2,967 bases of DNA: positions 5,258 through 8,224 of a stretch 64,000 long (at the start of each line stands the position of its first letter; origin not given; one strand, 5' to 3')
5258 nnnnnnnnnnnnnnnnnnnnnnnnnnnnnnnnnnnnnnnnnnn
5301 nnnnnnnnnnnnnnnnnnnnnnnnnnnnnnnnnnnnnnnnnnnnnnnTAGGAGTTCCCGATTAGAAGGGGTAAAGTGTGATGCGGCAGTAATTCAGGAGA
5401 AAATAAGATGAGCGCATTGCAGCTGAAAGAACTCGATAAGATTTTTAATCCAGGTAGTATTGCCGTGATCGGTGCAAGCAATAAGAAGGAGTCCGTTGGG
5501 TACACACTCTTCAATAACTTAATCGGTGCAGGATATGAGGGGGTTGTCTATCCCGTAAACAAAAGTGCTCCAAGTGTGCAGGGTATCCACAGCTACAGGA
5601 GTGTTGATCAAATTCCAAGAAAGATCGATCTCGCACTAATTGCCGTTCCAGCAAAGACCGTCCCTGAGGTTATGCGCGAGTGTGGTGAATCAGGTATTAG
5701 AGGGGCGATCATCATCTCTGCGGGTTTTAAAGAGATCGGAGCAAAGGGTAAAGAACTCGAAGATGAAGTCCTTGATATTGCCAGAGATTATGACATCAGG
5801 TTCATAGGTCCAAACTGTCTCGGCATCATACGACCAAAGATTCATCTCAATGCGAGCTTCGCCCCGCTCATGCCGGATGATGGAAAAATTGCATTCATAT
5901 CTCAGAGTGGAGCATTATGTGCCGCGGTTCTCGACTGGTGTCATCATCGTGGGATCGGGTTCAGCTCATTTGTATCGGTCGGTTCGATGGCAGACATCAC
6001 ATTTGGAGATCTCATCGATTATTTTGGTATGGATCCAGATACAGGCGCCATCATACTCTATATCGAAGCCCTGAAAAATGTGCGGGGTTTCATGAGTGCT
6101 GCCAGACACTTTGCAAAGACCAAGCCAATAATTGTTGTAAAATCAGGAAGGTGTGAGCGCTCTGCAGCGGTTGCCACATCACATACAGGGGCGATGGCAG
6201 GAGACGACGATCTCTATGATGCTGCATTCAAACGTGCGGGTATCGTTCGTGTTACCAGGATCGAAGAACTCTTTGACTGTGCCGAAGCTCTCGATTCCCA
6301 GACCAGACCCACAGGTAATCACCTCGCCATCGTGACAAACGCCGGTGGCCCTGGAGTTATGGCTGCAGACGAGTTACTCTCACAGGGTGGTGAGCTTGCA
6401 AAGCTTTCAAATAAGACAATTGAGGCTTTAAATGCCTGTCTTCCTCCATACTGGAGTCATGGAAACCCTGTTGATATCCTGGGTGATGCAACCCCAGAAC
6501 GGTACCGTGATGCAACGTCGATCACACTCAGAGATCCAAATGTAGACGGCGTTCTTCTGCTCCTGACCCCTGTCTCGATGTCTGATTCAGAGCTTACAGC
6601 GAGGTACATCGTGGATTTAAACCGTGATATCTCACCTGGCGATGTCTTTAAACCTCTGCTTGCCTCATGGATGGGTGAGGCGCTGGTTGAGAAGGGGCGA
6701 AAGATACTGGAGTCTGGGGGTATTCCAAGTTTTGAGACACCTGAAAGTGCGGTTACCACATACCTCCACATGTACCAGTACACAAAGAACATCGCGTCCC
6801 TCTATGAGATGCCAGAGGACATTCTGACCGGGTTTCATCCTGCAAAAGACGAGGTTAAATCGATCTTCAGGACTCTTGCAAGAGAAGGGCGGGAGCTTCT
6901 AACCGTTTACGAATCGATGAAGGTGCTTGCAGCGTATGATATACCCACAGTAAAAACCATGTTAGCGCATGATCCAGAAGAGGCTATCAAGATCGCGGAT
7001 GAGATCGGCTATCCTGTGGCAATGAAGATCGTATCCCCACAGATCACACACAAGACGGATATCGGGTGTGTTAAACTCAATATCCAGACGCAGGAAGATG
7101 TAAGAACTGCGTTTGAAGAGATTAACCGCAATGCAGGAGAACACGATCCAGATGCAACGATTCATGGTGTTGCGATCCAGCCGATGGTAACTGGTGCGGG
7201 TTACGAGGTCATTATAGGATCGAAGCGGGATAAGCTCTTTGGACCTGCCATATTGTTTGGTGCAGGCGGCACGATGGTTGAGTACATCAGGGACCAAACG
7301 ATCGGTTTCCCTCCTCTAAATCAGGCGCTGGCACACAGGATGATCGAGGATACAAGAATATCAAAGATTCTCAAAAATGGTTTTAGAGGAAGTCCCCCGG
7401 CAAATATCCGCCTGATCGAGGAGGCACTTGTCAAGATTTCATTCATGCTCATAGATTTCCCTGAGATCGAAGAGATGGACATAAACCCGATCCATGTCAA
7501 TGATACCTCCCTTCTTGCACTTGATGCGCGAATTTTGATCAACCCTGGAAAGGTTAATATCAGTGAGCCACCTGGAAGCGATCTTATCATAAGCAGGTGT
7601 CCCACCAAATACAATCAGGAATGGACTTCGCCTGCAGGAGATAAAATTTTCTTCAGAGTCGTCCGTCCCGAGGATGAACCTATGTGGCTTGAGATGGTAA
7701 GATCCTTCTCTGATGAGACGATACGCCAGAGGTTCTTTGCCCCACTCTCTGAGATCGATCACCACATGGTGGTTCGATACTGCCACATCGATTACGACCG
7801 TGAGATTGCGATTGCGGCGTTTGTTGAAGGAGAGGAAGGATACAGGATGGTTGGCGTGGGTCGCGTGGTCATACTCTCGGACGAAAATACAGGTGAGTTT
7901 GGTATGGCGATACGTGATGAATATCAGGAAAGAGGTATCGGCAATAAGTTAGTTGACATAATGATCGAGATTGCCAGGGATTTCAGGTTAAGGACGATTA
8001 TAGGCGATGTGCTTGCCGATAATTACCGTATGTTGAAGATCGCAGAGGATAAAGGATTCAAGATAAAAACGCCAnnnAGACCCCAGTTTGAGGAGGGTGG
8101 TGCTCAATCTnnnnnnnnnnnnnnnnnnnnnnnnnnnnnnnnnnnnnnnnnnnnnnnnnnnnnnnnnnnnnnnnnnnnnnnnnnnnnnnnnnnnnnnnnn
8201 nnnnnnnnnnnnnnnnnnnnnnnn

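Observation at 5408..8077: Bacterial Pat/PatZ-type lysine acetyltransferase architecture in a methanogen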

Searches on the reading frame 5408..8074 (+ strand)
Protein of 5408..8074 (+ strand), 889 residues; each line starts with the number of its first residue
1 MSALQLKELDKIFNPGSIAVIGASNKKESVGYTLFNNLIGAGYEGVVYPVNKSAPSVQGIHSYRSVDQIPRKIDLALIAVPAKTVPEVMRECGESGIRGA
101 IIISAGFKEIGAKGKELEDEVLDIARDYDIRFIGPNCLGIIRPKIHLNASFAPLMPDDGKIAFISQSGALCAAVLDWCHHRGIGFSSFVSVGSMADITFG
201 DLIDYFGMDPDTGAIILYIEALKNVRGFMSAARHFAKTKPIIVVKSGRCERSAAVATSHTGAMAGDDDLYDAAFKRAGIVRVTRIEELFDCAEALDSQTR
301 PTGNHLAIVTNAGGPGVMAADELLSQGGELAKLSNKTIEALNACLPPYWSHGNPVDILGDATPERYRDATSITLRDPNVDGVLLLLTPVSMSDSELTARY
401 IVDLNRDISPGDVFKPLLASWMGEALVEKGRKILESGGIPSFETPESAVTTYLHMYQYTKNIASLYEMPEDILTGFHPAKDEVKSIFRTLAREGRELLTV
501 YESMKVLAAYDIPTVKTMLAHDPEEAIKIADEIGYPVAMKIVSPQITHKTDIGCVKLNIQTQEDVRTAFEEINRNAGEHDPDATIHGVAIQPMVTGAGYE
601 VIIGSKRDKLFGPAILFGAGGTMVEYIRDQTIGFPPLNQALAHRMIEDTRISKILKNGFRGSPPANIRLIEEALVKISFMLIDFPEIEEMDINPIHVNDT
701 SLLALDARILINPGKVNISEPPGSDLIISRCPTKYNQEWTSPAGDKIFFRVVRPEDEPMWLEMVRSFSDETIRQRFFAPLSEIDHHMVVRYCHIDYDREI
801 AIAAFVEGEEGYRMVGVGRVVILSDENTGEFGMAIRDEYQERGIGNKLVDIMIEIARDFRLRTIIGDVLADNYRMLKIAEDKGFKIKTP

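Call 4: search_protein_families(library=pfam, proteins=[window:5408-8074:+], max_evalue=0.01)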
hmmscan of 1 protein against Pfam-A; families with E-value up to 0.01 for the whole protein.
window:5408-8074:+ (889 aa): 10 families
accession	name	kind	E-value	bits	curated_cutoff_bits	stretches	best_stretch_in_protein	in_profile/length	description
PF13549.11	ATP-grasp_5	-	1.1e-85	286.9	27.6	1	491-711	3-221/221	ATP-grasp domain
PF13607.11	Succ_CoA_lig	-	4.2e-57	192.2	27.4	1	159-295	2-138/138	Succinyl-CoA ligase like flavodoxin domain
PF13380.12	CoA_binding_2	-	1.9e-24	86.8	22.8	1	17-141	2-114/116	CoA binding domain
PF19045.5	Ligase_CoA_2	-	9.8e-15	55.4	23.7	1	307-461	2-157/162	Ligase-CoA domain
PF02629.25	CoA_binding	-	2.7e-13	50.9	22.3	1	15-106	3-97/97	CoA binding domain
PF13302.13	Acetyltransf_3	-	2.3e-09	38.5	25.4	1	747-885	2-138/138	Acetyltransferase (GNAT) domain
PF00583.31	Acetyltransf_1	-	1.6e-08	35.2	20.7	1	791-884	23-116/116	Acetyltransferase (GNAT) family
PF13508.13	Acetyltransf_7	-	0.00024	21.8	27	1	812-858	12-59/84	Acetyltransferase (GNAT) domain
PF00549.24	Ligase_CoA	-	0.0003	21.4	24.5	0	164-251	1-96/128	CoA-ligase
PF13420.13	Acetyltransf_4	-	0.0073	16.8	24.3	0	813-886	59-136/155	Acetyltransferase (GNAT) domain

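Call 5: search_protein_families(library=ncbifam, proteins=[window:5408-8074:+], max_evalue=0.01)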
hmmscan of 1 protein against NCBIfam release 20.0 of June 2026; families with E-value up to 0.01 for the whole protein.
window:5408-8074:+ (889 aa): 16 families
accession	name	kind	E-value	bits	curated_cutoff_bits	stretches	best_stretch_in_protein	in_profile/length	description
NF045493.1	HydDutCoALig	equivalog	8.7e-180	599.7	1300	1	11-700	5-685/698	4-hydroxybutyrate--CoA ligase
TIGR02717.1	AcCoA-syn-alpha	equivalog_domain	3.2e-168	560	567.15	1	9-458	1-446/447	acetate--CoA ligase alpha subunit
NF045494.1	AcCoALig_Archglob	equivalog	4.1e-143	478.2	1200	2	5-460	214-664/665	acetate--CoA ligase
NF045492.1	HydPropCoALig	equivalog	6.9e-134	447.8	1300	2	7-460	246-698/700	3-hydroxypropionate--CoA ligase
NF004230.0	PRK05678.1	equivalog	2.9e-14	52.9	336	1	51-263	42-251/291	succinate--CoA ligase subunit alpha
TIGR01019.1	sucCoAalpha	subfamily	7.2e-14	51.9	353.2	1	51-264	40-250/286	succinate--CoA ligase subunit alpha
NF058543.1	ActPatMycb56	equivalog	4.8e-11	42.1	460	1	744-882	136-272/317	acetyltransferase Pat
NF010647.0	PRK14046.1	equivalog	3.4e-07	29.7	604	0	352-440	284-367/392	malate--CoA ligase subunit beta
NF001913.0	PRK00696.1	equivalog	3.5e-07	29.6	370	0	501-711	6-218/388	ADP-forming succinate--CoA ligase subunit beta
TIGR01016.1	sucCoAbeta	subfamily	0.00011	21.3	375.55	0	353-440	285-367/386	succinate-CoA ligase subunit beta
TIGR02144.1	LysX_arch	equivalog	0.00014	21.1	275.6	1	504-541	92-129/281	lysine biosynthesis protein LysX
NF010623.0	PRK14016.1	subfamily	0.00026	19.2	877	1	505-575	220-285/871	cyanophycin synthetase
TIGR01575.1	rimI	equivalog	0.00031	20.9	86.4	1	805-886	34-114/132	ribosomal protein S18-alanine N-acetyltransferase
TIGR00768.1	rimK_fam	subfamily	0.00041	19.8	143.4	1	503-542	91-130/276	RimK family alpha-L-glutamate ligase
TIGR02068.2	cya_phycin_syn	equivalog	0.0006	17.9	850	1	504-578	218-287/862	cyanophycin synthetase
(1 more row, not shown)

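Call 8: find_homologous_proteins(query=window:5408-8074:+, max_evalue=1e-10)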
Query window:5408-8074:+ (889 aa): 8000 proteins with E <= 1e-10 among 8000 candidates; the best 120 are listed.
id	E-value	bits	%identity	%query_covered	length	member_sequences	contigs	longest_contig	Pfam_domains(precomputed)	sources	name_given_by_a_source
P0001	0.0e+0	1989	99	100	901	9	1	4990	PF02629.26,PF13607.12,PF13549.12,PF13380.13,PF13302.14,PF19045.5,PF00583.32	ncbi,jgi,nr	ncbi:acetyl CoA synthetase subunit alpha [Methanosarcinales archaeon]|nr:MAG: acetyl CoA synthetase 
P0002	0.0e+0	1586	77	100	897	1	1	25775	PF00549.25,PF02629.26,PF13607.12,PF13549.12,PF13380.13,PF13302.14,PF19045.5,PF00583.32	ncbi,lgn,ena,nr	ncbi:MAG: acetyl CoA synthetase subunit alpha [Candidatus Syntrophoarchaeum sp. GoM_oil]|nr:MAG: ace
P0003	0.0e+0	1559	76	100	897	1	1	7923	PF00549.25,PF02629.26,PF13607.12,PF13549.12,PF13380.13,PF13302.14,PF19045.5,PF00583.32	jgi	jgi:acetyltransferase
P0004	0.0e+0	1287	63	99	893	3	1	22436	PF00549.25,PF02629.26,PF13607.12,PF13549.12,PF13380.13,PF13302.14,PF13508.14,PF19045.5,PF00583.32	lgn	-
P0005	0.0e+0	1228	63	99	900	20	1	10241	PF02629.26,PF13607.12,PF13549.12,PF13380.13,PF13302.14,PF19045.5,PF00583.32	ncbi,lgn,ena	-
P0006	0.0e+0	1225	62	100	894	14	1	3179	PF00549.25,PF02629.26,PF13607.12,PF13549.12,PF13380.13,PF13302.14,PF19045.5,PF00583.32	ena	-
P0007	0.0e+0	1213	62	99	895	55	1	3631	PF00549.25,PF02629.26,PF13607.12,PF13549.12,PF13380.13,PF13302.14,PF19045.5,PF00583.32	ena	-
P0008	0.0e+0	1074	56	99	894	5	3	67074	PF02629.26,PF13607.12,PF13549.12,PF13380.13,PF13302.14,PF13508.14,PF19045.5,PF00583.32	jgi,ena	-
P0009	0.0e+0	1072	56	99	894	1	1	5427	PF13673.14,PF02629.26,PF13607.12,PF13549.12,PF13380.13,PF13302.14,PF13508.14,PF19045.5,PF00583.32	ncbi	-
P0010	0.0e+0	1070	56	99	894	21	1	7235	PF02629.26,PF13607.12,PF13549.12,PF13380.13,PF13302.14,PF13508.14,PF19045.5,PF00583.32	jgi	-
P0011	0.0e+0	1066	56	99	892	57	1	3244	PF02629.26,PF13420.14,PF13607.12,PF13549.12,PF13380.13,PF13302.14,PF13508.14,PF19045.5,PF00583.32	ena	-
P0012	0.0e+0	1064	56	99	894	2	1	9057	PF02629.26,PF13420.14,PF13607.12,PF13549.12,PF13380.13,PF13302.14,PF13508.14,PF19045.5,PF00583.32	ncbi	ncbi:MAG: bifunctional acetate--CoA ligase family protein/GNAT family N-acetyltransferase [Thermoleo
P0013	0.0e+0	1064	56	99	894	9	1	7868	PF13673.14,PF02629.26,PF13420.14,PF13607.12,PF13549.12,PF13380.13,PF13302.14,PF13508.14,PF19045.5,PF00583.32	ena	-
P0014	0.0e+0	1062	56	99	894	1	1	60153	PF02629.26,PF13420.14,PF13607.12,PF13549.12,PF13380.13,PF13302.14,PF13508.14,PF19045.5,PF00583.32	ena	-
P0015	0.0e+0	1061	55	99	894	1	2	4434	PF02629.26,PF13420.14,PF13607.12,PF13549.12,PF13380.13,PF13302.14,PF13508.14,PF19045.5,PF00583.32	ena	-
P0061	0.0e+0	1043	52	100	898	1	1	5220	PF00549.25,PF02629.26,PF13607.12,PF13549.12,PF13380.13,PF13302.14,PF13508.14,PF19045.5,PF00583.32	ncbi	-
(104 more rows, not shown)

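Call 20: find_related_loci(query=window:5408-8074:+, collection=genome_contigs, flank=10000)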
Query window:5408-8074:+ (889 aa) in genome_contigs; peptide patterns used: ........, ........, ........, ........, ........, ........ (x = any residue, [..] = any of these).
362 stretches matched a pattern; 236 encode a relative of the query (tblastn E <= 1e-3); the best 80 are kept; 80 distinct loci.
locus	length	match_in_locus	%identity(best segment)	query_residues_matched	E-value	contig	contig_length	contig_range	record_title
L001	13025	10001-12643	62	4-888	0e+0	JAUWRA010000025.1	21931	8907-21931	MAG: Methanosarcinales archaeon isolate CSMAG_2516 CSMAG_2516_k141_1007178_length_21931_cov_96.9555, whole genome shotgu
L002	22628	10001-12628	52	9-887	0e+0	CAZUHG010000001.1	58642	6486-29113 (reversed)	MAG TPA_asm: uncultured Candidatus Bathyarchaeia archaeon isolate binchicken_co43_171 genome assembly, contig: NODE_643_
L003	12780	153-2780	52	9-887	0e+0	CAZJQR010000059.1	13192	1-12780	MAG TPA_asm: uncultured Candidatus Bathyarchaeia archaeon isolate SRP185410_co2_368 genome assembly, contig: NODE_5961_l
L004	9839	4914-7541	51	9-887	0e+0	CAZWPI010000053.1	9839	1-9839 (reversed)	MAG TPA_asm: uncultured Candidatus Bathyarchaeia archaeon isolate binchicken_co294_180 genome assembly, contig: NODE_625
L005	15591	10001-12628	50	9-887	0e+0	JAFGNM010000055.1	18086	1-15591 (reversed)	MAG: Candidatus Bathyarchaeota archaeon isolate Zod_Metabat.546 k87_6265373, whole genome shotgun sequence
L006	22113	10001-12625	51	9-886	0e+0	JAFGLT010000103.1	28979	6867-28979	MAG: Candidatus Bathyarchaeota archaeon isolate Zod_Metabat.411 k87_9368243, whole genome shotgun sequence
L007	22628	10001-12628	51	9-887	0e+0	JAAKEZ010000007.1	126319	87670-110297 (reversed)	Candidatus Bathyarchaeota archaeon A05DMB-2 NODE_111_length_126319_cov_10.318808, whole genome shotgun sequence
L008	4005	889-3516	51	9-887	0e+0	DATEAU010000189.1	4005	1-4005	MAG TPA_asm: Candidatus Bathyarchaeia archaeon isolate SMAG_U8226 k141_2523667, whole genome shotgun sequence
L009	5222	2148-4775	52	9-889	0e+0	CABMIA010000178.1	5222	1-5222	uncultured archaeon isolate LFW-280_1_1 genome assembly, contig: LFW28011_72, whole genome shotgun sequence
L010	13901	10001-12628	50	9-887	0e+0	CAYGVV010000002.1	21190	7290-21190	MAG TPA_asm: uncultured Candidatus Bathyarchaeia archaeon isolate ERP119294_co3_43 genome assembly, contig: NODE_1372_le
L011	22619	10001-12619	51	9-884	0e+0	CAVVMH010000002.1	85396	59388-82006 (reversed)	MAG: Candidatus Bathyarchaeota archaeon isolate MFD00709.bin.2.105 genome assembly, contig: contig_128159, whole genome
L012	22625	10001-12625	50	9-886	0e+0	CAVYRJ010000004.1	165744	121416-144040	MAG: Candidatus Bathyarchaeota archaeon isolate MFD05942.bin.1.303 genome assembly, contig: contig_20574, whole genome s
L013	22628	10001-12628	50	9-887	0e+0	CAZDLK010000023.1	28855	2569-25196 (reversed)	MAG TPA_asm: uncultured Candidatus Bathyarchaeia archaeon isolate binchicken_co27_437 genome assembly, contig: NODE_2785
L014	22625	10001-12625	50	9-887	0e+0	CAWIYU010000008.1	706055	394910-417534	MAG: Candidatus Bathyarchaeota archaeon isolate MFD05942.bin.2.52 genome assembly, contig: contig_33281, whole genome sh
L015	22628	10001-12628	50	9-887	0e+0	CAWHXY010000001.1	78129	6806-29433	MAG: Candidatus Bathyarchaeota archaeon isolate MFD01476.bin.1.217 genome assembly, contig: contig_112602, whole genome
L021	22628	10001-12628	49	9-887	0e+0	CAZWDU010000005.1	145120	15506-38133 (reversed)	MAG TPA_asm: uncultured Candidatus Bathyarchaeia archaeon isolate binchicken_co43_174 genome assembly, contig: NODE_63_l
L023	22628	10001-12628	50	9-887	0e+0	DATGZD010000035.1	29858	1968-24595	MAG TPA_asm: Candidatus Sulfotelmatobacter sp. isolate SMAG_U10654 k141_226179, whole genome shotgun sequence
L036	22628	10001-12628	50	9-887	0e+0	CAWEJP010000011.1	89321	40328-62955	MAG: Candidatus Bathyarchaeota archaeon isolate MFD06085.bin.2.65 genome assembly, contig: contig_60129, whole genome sh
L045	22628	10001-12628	49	9-887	0e+0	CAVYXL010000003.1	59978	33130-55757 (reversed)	MAG: Candidatus Bathyarchaeota archaeon isolate MFD01476.bin.2.165 genome assembly, contig: contig_128435, whole genome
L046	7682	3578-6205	49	9-887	0e+0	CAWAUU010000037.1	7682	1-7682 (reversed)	MAG: Candidatus Bathyarchaeota archaeon isolate MFD09567.bin.2.29 genome assembly, contig: contig_61007, whole genome sh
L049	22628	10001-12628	50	9-887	0e+0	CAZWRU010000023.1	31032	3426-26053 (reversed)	MAG TPA_asm: uncultured Candidatus Bathyarchaeia archaeon isolate SRP192927_co7_249 genome assembly, contig: NODE_2325_l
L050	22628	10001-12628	49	9-887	0e+0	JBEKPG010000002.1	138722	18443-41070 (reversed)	MAG: Candidatus Bathyarchaeia archaeon isolate SPRUCE 459 SPRUCE_459_2, whole genome shotgun sequence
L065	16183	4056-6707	47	1-889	0e+0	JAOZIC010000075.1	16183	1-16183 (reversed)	MAG: Candidatus Bathyarchaeota archaeon isolate DYS_4 NODE_5823, whole genome shotgun sequence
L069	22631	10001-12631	50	7-887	0e+0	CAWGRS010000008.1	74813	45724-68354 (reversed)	MAG: Candidatus Bathyarchaeota archaeon isolate MFD05942.bin.2.190 genome assembly, contig: contig_66385, whole genome s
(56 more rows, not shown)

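Call 21: find_encoding_contigs(protein=window:5408-8074:+, flank=10000, max_places=4)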
Protein window:5408-8074:+ (889 aa): no gene with exactly this product is on record in the collection.

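Call 22: find_encoding_contigs(protein=P0002, flank=10000, max_places=3)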
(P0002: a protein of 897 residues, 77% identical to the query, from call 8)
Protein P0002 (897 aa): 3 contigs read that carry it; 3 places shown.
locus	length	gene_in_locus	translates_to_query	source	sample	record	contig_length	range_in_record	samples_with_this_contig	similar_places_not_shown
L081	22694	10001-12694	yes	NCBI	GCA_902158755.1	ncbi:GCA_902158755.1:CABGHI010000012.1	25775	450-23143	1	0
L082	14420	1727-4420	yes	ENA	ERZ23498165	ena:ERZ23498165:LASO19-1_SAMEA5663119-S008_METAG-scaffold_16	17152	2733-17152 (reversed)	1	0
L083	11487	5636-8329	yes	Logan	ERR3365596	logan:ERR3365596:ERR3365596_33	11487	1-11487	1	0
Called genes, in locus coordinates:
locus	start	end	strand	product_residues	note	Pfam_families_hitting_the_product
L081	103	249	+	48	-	-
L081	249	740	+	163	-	-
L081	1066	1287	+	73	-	-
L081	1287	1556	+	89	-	-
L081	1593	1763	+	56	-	-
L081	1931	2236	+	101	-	-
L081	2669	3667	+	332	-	-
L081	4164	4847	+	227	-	PF00589:Phage_integrase (faint), PF16795:Phage_integr_3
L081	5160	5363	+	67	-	-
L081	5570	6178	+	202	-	-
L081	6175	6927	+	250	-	-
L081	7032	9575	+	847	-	PF01326:PPDK_N, PF00391:PEP-utilizers, PF02896:PEP-utilizers_C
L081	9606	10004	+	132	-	PF00690:Cation_ATPase_N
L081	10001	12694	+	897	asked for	PF02629:CoA_binding, PF13380:CoA_binding_2, PF00549:Ligase_CoA (faint), PF13607:Succ_CoA_lig, PF19045:Ligase_CoA_2, PF13549:ATP-grasp_5, PF13302:Acetyltransf_3 (weak), PF00583:Acetyltransf_1 (weak)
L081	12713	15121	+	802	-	PF00690:Cation_ATPase_N, PF00122:E1-E2_ATPase, PF00702:Hydrolase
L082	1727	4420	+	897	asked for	PF02629:CoA_binding, PF13380:CoA_binding_2, PF00549:Ligase_CoA (faint), PF13607:Succ_CoA_lig, PF19045:Ligase_CoA_2, PF13549:ATP-grasp_5, PF13302:Acetyltransf_3 (weak), PF00583:Acetyltransf_1 (weak)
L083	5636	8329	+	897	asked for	PF02629:CoA_binding, PF13380:CoA_binding_2, PF00549:Ligase_CoA (faint), PF13607:Succ_CoA_lig, PF19045:Ligase_CoA_2, PF13549:ATP-grasp_5, PF13302:Acetyltransf_3 (weak), PF00583:Acetyltransf_1 (weak)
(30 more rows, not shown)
